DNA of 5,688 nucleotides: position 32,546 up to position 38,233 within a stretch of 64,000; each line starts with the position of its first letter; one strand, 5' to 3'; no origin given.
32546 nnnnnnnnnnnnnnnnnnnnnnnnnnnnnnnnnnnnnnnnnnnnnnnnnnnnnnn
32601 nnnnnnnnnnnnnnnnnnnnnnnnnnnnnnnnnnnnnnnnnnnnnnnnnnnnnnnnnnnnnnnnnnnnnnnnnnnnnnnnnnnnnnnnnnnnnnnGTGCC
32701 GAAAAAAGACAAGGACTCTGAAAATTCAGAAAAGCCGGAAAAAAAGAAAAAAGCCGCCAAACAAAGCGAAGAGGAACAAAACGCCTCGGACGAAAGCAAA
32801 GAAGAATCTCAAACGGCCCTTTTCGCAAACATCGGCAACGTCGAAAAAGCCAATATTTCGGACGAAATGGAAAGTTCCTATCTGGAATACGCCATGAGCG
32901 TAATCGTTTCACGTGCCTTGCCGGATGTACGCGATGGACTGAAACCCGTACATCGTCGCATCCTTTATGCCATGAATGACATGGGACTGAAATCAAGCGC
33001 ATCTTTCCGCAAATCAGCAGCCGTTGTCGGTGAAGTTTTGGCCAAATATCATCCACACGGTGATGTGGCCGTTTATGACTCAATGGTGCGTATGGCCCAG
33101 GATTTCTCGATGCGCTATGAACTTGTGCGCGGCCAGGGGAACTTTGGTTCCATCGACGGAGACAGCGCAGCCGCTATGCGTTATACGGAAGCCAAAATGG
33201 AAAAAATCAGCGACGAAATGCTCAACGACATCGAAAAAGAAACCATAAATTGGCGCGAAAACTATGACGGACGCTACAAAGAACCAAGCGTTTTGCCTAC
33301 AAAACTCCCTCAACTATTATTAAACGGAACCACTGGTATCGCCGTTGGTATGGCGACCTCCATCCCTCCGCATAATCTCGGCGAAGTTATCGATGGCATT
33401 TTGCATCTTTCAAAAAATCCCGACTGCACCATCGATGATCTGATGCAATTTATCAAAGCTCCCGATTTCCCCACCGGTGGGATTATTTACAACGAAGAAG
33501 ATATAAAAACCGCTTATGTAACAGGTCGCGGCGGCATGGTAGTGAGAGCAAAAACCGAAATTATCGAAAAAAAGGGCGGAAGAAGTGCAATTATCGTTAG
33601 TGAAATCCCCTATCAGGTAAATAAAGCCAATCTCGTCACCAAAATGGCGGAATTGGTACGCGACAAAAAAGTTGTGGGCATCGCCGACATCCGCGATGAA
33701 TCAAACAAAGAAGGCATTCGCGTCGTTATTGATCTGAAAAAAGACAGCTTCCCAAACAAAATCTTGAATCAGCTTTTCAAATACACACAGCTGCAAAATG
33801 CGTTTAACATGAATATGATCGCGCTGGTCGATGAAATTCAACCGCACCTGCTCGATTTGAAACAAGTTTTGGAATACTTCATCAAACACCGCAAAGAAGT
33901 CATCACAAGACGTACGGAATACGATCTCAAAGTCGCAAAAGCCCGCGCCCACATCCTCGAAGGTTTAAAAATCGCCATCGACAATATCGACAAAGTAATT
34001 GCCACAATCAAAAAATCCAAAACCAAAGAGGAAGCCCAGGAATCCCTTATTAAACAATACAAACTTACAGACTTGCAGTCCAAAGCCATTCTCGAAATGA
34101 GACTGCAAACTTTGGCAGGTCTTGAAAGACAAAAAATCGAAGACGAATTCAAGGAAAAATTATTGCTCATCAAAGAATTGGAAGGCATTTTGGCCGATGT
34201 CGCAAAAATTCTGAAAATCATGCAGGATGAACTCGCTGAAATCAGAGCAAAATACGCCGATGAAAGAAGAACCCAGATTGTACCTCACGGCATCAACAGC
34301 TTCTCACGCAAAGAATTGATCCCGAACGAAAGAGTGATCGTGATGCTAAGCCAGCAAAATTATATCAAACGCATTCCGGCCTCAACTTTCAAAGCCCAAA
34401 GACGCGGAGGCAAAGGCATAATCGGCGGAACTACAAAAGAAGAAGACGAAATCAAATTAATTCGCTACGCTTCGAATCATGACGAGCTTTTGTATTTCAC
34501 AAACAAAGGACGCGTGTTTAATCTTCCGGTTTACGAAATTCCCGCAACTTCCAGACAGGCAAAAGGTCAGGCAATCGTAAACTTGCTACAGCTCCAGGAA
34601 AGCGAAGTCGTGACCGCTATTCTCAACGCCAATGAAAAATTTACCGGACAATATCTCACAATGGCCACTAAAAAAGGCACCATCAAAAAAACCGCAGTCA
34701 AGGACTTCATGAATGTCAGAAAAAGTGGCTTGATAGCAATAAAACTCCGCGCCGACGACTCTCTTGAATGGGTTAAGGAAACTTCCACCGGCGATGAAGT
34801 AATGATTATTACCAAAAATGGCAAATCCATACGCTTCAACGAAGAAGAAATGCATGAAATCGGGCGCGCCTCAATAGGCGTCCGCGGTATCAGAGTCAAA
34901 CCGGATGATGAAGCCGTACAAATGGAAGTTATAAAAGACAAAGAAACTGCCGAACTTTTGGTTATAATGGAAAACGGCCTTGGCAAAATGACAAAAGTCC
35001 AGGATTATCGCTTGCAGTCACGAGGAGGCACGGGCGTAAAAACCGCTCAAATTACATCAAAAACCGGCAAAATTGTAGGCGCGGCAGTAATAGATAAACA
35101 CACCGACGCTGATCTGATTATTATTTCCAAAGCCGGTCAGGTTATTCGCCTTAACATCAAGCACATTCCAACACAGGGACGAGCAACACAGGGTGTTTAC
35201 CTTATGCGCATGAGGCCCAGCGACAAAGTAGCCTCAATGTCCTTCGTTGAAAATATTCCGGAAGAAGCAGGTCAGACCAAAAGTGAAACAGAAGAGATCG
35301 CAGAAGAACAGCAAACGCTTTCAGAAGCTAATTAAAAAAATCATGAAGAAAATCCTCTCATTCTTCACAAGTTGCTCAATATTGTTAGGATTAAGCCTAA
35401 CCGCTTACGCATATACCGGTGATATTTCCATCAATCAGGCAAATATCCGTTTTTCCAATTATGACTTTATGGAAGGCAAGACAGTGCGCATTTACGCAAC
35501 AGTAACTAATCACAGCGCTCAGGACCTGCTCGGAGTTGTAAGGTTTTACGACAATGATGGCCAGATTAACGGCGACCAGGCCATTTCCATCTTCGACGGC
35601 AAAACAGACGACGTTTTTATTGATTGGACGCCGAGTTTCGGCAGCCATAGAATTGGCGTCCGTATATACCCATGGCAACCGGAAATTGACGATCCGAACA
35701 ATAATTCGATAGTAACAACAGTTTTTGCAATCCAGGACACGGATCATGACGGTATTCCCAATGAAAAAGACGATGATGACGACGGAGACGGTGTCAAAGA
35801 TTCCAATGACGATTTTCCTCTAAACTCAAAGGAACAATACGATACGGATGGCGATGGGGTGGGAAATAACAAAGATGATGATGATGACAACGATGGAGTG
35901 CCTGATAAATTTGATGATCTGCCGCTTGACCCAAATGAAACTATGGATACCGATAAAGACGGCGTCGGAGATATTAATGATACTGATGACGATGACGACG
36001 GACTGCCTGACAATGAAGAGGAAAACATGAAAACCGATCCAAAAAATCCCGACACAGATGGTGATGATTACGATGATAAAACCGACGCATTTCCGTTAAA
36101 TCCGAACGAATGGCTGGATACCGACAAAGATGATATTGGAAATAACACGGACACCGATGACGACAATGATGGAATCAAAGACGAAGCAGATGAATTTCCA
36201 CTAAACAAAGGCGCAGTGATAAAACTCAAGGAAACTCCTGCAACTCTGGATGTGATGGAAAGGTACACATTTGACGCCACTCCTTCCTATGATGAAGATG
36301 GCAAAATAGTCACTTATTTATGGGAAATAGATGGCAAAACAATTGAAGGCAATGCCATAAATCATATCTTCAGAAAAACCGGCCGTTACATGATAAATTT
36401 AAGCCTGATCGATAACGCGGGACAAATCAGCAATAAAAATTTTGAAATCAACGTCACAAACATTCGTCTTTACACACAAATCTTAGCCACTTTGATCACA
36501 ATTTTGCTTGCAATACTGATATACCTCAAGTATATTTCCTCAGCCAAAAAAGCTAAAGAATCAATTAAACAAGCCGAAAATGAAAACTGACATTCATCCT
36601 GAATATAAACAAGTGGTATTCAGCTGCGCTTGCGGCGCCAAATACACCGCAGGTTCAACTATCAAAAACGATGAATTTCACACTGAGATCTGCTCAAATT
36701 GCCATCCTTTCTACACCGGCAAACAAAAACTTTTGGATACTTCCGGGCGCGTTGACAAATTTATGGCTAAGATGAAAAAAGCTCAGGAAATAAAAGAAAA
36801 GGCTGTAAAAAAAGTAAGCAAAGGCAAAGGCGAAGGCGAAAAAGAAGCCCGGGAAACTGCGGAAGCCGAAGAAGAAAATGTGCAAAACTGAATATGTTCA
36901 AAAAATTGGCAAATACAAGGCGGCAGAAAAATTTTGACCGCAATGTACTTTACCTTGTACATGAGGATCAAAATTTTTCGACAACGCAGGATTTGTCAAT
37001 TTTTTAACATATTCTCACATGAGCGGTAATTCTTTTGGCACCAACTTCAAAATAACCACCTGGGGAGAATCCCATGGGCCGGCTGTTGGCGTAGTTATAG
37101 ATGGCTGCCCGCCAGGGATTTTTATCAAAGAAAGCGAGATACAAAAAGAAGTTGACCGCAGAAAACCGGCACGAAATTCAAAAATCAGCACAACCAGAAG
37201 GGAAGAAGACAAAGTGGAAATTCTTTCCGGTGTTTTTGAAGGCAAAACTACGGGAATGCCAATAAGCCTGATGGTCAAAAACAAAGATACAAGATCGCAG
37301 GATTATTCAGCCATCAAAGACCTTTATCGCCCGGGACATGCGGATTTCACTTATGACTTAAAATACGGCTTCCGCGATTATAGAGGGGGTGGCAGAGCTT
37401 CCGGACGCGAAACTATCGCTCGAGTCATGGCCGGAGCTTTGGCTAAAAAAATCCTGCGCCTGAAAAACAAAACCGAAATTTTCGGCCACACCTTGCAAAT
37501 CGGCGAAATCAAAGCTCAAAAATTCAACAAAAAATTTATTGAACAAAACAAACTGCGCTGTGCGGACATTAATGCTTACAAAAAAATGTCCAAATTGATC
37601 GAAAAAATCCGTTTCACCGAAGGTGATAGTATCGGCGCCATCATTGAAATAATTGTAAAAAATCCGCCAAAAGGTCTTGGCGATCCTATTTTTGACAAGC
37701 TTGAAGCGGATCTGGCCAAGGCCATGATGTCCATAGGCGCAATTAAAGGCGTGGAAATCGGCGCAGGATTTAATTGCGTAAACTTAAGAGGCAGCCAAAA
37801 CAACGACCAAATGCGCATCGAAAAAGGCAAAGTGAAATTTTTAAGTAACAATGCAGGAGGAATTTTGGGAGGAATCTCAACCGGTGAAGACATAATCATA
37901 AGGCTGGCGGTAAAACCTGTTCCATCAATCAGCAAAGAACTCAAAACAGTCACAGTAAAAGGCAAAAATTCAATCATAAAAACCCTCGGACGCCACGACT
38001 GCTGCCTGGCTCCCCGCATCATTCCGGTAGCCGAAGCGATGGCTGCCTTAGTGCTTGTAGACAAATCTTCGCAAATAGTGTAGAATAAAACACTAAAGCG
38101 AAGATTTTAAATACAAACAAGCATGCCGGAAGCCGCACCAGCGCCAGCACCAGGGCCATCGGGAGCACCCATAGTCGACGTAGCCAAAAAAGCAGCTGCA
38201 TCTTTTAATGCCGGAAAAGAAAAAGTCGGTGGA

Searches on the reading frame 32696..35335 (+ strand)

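Call 59: search_protein_families(library=pfam, proteins=[window:32696-35335:+], max_evalue=0.001)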
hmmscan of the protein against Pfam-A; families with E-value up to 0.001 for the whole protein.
window:32696-35335:+ (879 aa): 2 families
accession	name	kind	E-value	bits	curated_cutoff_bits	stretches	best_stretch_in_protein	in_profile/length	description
PF00521.26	DNA_topoisoIV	-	8.5e-162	539.4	31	1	73-513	1-431/432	DNA gyrase/topoisomerase IV, subunit A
PF03989.18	DNA_gyraseA_C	-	6.6e-60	198.8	27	6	806-851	2-47/48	DNA gyrase C-terminal domain, beta-propeller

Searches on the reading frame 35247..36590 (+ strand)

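Call 59: search_protein_families(library=pfam, proteins=[window:35247-36590:+], max_evalue=0.001)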
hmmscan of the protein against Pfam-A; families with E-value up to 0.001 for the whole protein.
window:35247-36590:+ (447 aa): 2 families
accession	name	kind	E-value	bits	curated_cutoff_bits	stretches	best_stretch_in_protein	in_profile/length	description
PF18911.6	PKD_4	-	3.7e-12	46.6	27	1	331-401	11-83/85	PKD domain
PF00801.26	PKD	-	3.4e-07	30.6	23.5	1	338-395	15-73/80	PKD domain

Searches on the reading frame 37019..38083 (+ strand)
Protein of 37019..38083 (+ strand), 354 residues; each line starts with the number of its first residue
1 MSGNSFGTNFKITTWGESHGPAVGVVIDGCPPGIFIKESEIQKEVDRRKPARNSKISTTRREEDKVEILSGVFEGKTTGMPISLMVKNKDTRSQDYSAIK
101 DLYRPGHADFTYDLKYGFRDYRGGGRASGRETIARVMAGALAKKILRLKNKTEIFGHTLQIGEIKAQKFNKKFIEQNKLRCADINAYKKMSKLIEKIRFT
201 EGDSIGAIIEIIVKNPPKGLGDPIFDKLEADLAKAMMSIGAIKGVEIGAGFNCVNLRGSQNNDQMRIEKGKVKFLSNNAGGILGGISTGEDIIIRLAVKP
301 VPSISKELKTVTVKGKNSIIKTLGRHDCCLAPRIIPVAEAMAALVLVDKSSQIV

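Call 59: search_protein_families(library=pfam, proteins=[window:37019-38083:+], max_evalue=0.001)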
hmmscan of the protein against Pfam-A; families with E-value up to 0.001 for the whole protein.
window:37019-38083:+ (354 aa): 1 family
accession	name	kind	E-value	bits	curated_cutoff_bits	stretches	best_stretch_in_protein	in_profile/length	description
PF01264.26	Chorismate_synt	-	9.9e-137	455.5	27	1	10-349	1-325/327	Chorismate synthase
